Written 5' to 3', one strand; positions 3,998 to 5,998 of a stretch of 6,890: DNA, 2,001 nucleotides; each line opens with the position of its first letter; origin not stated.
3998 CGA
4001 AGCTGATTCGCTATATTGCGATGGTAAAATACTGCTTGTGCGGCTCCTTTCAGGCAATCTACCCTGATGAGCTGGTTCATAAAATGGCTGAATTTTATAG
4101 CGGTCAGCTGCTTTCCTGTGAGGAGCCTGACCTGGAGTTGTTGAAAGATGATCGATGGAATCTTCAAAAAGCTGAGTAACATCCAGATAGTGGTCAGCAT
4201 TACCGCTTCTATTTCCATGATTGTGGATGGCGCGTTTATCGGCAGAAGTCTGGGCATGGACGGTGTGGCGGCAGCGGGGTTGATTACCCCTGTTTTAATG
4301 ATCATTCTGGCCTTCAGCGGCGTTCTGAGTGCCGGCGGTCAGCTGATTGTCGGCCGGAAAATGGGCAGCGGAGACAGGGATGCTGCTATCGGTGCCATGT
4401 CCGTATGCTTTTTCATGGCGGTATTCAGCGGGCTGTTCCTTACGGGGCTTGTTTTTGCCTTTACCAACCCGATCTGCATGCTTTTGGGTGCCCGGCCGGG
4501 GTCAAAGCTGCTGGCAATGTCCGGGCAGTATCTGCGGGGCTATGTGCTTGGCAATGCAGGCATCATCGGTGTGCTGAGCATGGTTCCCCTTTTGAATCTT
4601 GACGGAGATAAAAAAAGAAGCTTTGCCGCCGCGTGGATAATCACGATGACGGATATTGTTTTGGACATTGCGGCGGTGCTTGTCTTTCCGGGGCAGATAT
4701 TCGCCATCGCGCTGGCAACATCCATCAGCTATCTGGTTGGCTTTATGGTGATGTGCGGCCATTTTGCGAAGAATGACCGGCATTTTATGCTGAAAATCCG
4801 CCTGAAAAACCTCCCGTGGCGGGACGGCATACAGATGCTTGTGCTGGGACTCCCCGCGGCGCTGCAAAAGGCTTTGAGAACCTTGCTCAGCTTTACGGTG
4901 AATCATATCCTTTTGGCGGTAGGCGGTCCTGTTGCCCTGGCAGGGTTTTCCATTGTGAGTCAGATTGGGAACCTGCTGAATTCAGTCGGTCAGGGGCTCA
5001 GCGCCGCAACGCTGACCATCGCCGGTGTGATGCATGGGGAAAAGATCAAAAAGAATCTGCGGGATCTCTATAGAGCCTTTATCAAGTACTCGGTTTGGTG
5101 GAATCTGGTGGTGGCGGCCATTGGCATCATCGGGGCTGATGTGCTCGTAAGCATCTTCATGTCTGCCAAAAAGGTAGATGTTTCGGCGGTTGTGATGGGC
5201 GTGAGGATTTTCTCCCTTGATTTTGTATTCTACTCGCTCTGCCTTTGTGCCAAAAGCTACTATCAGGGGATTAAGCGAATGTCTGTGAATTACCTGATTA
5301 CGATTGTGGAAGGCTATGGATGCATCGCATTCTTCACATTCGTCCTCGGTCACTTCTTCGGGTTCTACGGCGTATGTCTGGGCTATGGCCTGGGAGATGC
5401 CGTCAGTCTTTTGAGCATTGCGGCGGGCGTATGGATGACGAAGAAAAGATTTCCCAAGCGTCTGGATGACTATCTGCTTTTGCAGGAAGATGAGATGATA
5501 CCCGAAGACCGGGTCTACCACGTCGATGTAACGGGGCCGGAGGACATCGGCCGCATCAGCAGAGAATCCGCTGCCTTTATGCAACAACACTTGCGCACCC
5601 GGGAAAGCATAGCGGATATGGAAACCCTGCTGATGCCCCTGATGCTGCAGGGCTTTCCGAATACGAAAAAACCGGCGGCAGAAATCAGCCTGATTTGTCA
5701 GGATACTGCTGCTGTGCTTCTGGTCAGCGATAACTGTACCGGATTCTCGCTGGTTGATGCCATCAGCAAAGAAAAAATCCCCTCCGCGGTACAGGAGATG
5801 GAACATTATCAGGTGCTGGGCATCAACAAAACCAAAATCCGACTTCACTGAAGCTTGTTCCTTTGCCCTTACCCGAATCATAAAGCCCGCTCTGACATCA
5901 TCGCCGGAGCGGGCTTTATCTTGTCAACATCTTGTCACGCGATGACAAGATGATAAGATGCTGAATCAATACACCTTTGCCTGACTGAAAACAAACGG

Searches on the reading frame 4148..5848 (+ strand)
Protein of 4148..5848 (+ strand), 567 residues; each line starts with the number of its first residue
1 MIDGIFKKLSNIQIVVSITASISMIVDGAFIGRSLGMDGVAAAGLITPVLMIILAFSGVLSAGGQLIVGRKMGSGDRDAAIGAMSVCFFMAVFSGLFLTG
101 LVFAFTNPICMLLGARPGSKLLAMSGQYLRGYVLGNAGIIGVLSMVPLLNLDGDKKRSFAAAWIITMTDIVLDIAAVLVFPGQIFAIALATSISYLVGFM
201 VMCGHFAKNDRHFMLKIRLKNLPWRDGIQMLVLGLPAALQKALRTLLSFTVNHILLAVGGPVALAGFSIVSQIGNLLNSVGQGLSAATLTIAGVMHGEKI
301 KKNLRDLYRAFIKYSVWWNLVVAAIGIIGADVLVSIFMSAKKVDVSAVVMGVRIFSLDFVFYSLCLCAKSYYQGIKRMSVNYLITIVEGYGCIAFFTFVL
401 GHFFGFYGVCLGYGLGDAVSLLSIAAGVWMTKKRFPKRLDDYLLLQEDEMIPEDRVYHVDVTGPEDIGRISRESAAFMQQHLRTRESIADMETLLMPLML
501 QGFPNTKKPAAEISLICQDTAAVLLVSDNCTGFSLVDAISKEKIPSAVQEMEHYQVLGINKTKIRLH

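Call 3: search_protein_families(library=pfam, proteins=[window:4148-5848:+], max_evalue=0.1)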
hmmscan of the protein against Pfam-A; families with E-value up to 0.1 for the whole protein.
window:4148-5848:+ (567 aa): 1 family
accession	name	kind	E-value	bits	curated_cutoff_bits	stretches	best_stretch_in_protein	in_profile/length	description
PF01554.23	MatE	-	6.5e-24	84.9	24.9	2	236-387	1-150/161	MatE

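Call 4: search_protein_families(library=ncbifam, proteins=[window:4148-5848:+], max_evalue=0.1)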
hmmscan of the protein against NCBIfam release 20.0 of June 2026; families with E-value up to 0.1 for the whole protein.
window:4148-5848:+ (567 aa): 7 families
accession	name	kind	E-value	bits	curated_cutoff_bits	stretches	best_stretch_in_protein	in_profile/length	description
TIGR00797.1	matE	subfamily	5e-31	108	147.4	1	14-406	3-390/396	MATE family efflux transporter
NF007130.1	PRK09575.1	equivalog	3.4e-23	82.6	445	1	13-431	15-430/435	MATE family efflux transporter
NF000217.1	MATE_multi_FepA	equivalog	2.5e-15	56.4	900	1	14-433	25-438/443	multidrug efflux MATE transporter FepA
NF052396.1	MATE_WgkD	equivalog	1.6e-06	27.4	510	1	16-377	15-371/428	tryglysin-associated MATE efflux transporter WgkD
NF007562.1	PRK10189.1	equivalog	5.3e-06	25.4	465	1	14-413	36-442/470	EmmdR/YeeO family multidrug/toxin efflux MATE transporter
NF000131.1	MATE_multi_MepA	equivalog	8.6e-05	21.9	850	1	15-429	27-435/451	multidrug efflux MATE transporter MepA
NF041358.1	GntT_guanitoxin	equivalog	0.0034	16.5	525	1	6-380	15-386/438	guanitoxin biosynthesis MATE family efflux transporter GntT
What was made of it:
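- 4148..5851 (+): Long MATE-family transporter gene (567 aa) with a C-terminal extension of about 130 aa. It is a conserved cassette partner and overlaps the kinase gene by 32 nt. Pfam MatE E=6.5e-24 and TIGR00797 E=5e-31 (calls 3, 4).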

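Call 53: search_protein_families(library=padloc, proteins=[window:4148-5848:+], max_evalue=0.01)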
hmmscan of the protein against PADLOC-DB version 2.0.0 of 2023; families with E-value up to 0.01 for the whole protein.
window:4148-5848:+ (567 aa): 0 families
